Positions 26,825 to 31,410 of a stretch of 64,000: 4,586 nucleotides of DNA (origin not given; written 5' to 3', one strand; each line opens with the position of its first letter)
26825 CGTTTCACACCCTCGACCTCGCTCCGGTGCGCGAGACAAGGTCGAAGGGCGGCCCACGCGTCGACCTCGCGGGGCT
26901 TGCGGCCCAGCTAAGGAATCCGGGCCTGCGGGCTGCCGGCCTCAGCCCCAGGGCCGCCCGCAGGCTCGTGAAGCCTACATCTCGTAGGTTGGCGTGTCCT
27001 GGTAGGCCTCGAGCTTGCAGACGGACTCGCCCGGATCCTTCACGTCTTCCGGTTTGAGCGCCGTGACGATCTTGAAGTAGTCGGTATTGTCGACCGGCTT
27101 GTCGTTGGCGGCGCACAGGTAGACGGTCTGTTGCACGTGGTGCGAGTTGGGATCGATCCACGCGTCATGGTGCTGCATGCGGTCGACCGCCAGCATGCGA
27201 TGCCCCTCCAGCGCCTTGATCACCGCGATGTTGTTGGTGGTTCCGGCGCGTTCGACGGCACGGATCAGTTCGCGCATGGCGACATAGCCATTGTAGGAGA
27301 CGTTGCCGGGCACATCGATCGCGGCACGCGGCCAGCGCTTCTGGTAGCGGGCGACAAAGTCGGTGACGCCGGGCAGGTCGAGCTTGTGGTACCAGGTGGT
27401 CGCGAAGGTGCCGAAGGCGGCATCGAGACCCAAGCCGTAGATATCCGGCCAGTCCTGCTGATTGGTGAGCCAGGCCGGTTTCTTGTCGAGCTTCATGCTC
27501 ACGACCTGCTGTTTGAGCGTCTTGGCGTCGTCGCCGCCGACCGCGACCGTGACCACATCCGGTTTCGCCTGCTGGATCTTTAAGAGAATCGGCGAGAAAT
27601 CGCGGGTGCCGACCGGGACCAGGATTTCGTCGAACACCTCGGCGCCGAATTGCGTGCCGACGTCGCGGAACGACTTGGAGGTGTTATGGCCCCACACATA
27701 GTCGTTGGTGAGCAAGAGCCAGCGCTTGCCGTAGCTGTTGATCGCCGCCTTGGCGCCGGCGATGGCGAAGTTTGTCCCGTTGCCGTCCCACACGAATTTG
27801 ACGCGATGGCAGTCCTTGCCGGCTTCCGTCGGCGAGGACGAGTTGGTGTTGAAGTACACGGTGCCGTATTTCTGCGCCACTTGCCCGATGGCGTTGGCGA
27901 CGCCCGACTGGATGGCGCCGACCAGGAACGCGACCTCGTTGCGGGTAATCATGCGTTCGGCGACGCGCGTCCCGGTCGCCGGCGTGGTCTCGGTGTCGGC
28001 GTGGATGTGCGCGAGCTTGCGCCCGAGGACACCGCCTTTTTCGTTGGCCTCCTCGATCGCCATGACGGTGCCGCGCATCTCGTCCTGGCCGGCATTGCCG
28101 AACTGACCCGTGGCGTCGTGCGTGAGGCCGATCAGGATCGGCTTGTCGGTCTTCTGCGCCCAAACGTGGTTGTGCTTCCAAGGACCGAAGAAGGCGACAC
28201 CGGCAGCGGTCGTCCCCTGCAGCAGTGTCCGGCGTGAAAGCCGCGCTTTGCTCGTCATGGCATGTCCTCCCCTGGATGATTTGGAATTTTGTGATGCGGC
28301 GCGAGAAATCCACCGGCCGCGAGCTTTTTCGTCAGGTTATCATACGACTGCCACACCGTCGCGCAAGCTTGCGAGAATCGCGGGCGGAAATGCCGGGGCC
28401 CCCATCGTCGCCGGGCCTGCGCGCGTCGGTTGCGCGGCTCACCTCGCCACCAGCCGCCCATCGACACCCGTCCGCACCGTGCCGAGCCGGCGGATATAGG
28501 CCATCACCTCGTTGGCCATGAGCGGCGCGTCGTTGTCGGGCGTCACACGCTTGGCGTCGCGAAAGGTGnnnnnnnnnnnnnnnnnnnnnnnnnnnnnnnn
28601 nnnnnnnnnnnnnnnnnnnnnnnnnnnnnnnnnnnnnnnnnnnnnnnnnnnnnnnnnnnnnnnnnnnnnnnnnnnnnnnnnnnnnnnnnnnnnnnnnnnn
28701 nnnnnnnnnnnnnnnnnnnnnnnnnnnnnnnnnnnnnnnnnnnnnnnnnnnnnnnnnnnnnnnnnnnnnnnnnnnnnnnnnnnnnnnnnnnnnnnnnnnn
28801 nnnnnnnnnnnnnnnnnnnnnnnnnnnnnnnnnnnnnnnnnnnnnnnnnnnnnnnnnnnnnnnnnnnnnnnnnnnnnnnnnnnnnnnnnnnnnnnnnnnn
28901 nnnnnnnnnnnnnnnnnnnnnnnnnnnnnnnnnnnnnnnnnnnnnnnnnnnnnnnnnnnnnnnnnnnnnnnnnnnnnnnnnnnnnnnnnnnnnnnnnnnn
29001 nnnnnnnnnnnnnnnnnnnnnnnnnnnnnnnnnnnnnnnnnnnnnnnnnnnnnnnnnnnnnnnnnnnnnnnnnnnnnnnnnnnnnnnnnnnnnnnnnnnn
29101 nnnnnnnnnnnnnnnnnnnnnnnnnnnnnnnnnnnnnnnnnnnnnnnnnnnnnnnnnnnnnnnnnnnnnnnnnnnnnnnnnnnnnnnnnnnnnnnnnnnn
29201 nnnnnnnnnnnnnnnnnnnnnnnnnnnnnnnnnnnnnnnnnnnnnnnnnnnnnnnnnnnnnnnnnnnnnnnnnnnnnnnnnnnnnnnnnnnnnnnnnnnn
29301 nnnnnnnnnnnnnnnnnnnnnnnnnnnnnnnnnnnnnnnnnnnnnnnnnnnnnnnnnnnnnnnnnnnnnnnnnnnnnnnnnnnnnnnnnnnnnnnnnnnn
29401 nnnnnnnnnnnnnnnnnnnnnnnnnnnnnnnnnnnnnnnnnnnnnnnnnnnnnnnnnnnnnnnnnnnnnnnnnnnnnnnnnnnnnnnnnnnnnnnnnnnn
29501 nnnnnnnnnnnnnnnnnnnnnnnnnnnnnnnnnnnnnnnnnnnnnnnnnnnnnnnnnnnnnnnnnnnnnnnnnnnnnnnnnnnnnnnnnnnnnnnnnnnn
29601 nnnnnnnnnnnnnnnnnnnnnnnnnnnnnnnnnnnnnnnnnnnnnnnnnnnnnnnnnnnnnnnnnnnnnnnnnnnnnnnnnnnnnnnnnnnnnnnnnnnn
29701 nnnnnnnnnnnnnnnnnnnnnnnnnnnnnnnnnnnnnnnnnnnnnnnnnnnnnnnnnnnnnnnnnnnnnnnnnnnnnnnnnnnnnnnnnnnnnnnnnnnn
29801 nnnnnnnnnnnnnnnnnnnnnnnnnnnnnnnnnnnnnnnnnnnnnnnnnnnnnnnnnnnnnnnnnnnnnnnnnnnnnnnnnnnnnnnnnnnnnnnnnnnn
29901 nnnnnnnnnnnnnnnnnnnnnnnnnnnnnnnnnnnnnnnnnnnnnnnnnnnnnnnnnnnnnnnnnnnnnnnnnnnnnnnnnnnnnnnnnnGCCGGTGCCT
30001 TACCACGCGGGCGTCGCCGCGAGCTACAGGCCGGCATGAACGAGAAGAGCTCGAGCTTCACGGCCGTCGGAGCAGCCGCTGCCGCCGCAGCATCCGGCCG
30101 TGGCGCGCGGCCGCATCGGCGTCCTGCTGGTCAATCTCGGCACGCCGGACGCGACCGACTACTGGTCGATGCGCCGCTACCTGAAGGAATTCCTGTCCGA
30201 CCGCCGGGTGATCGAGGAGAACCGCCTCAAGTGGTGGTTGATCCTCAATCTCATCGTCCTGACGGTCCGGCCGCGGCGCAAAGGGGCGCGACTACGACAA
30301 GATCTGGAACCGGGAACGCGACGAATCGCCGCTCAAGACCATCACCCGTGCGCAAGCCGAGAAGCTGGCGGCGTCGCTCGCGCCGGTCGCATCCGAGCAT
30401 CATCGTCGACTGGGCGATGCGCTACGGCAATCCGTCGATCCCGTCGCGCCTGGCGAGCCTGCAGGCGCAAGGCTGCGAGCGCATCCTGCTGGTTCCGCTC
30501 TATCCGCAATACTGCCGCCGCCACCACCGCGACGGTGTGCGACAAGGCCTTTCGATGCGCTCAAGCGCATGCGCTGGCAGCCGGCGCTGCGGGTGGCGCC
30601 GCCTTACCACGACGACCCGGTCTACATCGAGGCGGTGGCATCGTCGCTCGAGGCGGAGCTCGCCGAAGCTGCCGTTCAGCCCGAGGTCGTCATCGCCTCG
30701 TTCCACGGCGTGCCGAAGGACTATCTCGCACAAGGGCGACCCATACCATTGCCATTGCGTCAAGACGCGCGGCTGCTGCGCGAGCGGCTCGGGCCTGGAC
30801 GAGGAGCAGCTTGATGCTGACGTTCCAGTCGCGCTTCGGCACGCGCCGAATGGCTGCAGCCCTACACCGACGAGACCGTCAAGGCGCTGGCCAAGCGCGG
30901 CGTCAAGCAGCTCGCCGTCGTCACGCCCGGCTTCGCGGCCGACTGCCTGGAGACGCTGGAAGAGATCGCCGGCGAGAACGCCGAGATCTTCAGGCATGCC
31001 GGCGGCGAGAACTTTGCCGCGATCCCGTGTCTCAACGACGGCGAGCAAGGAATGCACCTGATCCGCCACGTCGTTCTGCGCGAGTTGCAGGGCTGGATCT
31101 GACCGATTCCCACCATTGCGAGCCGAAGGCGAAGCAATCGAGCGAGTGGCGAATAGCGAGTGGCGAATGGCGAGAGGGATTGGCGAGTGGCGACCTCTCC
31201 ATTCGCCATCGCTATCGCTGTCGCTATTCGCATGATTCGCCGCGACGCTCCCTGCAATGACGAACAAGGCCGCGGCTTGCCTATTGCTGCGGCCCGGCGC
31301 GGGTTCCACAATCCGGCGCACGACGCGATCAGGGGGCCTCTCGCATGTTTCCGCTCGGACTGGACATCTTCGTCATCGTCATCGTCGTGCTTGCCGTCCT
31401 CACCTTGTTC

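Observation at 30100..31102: Ferrochelatase (hemH) reading frame switches about nine times in 1 kb yet every segment is canonical HemH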

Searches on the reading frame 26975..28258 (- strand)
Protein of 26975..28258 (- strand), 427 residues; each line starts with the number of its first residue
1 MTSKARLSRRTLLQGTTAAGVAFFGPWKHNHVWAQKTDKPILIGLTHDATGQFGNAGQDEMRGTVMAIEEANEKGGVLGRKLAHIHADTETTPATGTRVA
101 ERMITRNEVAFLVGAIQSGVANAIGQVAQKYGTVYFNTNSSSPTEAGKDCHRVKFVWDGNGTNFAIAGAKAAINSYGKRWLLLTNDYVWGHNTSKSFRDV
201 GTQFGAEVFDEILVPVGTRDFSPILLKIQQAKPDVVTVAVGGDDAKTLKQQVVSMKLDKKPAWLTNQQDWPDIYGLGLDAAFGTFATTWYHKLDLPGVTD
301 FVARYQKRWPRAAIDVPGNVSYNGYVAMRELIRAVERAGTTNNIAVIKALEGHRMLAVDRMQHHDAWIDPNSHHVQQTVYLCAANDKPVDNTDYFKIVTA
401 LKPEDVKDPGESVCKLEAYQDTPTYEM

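Call 14: find_encoding_contigs(protein=window:26975-28258:-, flank=10000, max_places=10)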
Protein window:26975-28258:- (427 aa): no gene with exactly this product is on record in the collection.

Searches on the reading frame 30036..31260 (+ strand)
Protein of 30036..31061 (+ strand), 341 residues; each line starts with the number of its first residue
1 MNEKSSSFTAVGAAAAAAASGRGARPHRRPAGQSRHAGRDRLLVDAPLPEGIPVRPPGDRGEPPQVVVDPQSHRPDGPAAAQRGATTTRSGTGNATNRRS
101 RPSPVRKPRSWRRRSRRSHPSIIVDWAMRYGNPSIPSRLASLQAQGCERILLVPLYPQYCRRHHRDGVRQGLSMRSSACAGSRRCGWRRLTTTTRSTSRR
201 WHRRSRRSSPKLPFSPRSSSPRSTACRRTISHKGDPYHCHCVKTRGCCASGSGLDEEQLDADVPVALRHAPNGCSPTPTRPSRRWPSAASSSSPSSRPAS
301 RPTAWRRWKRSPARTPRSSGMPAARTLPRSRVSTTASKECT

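Call 29: search_protein_families(library=ncbifam, proteins=[window:30036-31061:+, window:30100-31260:+], max_evalue=0.01)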
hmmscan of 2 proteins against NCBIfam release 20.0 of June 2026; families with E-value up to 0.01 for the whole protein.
window:30036-31061:+ (341 aa): 1 family
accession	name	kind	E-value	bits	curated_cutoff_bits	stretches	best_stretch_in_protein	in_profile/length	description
TIGR00109.1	hemH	equivalog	8.5e-05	22.1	124.6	1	123-160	94-131/322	ferrochelatase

window:30100-31260:+ (386 aa): 1 family
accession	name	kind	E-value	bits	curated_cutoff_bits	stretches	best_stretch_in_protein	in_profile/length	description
TIGR00109.1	hemH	equivalog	7e-10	38.8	124.6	1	3-61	3-59/322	ferrochelatase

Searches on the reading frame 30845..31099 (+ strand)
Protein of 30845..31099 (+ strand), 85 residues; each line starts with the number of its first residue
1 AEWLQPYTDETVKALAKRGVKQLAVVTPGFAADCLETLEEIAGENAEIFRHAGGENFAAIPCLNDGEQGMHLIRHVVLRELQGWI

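Call 5: find_related_loci(query=window:30845-31099:+, collection=genome_contigs, flank=10000)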
Query seq(85 aa) (85 aa) in genome_contigs; peptide patterns used: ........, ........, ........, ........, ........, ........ (x = any residue, [..] = any of these).
600 stretches matched a pattern (row limit reached: there are more); 596 encode a relative of the query (tblastn E <= 1e-3); the best 80 are kept; 80 distinct loci.
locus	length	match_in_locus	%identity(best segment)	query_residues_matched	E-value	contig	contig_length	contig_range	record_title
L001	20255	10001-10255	79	1-85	1e-45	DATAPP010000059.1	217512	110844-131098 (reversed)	MAG TPA_asm: Pseudolabrys sp. isolate SMAG_U5444 k141_878988, whole genome shotgun sequence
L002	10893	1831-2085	79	1-85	6e-44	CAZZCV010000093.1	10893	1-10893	MAG TPA_asm: uncultured Rhodoplanes sp. isolate SRP344714_co1_112 genome assembly, contig: NODE_10964_length_10893_cov_9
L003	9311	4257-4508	76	2-85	5e-43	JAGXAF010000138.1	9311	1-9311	MAG: Bradyrhizobium sp. isolate REEB70 contig-150_10115, whole genome shotgun sequence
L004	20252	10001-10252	75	2-85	9e-43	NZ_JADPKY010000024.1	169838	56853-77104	Bradyrhizobium sp. 132 05LoS3_4_13, whole genome shotgun sequence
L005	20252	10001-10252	74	2-85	1e-42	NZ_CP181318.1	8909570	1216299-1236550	Bradyrhizobium ganzhouense strain JCM19881 chromosome, complete genome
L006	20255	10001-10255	76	1-85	9e-43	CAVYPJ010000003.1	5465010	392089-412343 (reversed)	MAG: uncultured Alphaproteobacteria bacterium isolate MFD05513.bin.1.20 genome assembly, contig: contig_2342, whole geno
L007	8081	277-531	78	1-85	3e-42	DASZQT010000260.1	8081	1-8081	MAG TPA_asm: Pseudolabrys sp. isolate SMAG_U6005 k141_601790, whole genome shotgun sequence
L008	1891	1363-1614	76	2-85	2e-42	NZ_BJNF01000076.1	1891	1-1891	Nitrobacter winogradskyi strain NBRC 14297 sequence076, whole genome shotgun sequence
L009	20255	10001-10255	80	1-85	4e-42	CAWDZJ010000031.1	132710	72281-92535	MAG: uncultured Alphaproteobacteria bacterium isolate MFD05684.bin.2.282 genome assembly, contig: contig_84659, whole ge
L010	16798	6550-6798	76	3-85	1e-41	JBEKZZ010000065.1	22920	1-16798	MAG: Bradyrhizobium sp. isolate SPRUCE 81 SPRUCE_81_65, whole genome shotgun sequence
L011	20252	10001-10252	74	2-85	3e-41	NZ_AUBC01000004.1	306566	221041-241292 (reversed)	Salinarimonas rosea DSM 21201 G407DRAFT_scaffold00003.3_C, whole genome shotgun sequence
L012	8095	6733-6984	70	2-85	5e-41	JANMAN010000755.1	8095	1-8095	MAG: Tardiphaga sp. isolate OTE_1_metabat_86 OTE_1_k141_545162, whole genome shotgun sequence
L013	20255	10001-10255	72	1-85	7e-41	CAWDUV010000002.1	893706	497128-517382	MAG: uncultured proteobacterium isolate MFD05442.bin.1.94 genome assembly, contig: contig_11171, whole genome shotgun se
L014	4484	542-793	70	2-85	2e-40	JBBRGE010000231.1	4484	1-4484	MAG: Hyphomicrobiales bacterium isolate Co_metawrap_2609 Cmw_2609_k141_22104922_length_4484_cov_5.0000, whole genome sho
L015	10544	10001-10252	68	2-85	6e-39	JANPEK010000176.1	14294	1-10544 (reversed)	MAG: Phyllobacteriaceae bacterium isolate VAR_78_metabat_244 VAR_78_k141_2546444, whole genome shotgun sequence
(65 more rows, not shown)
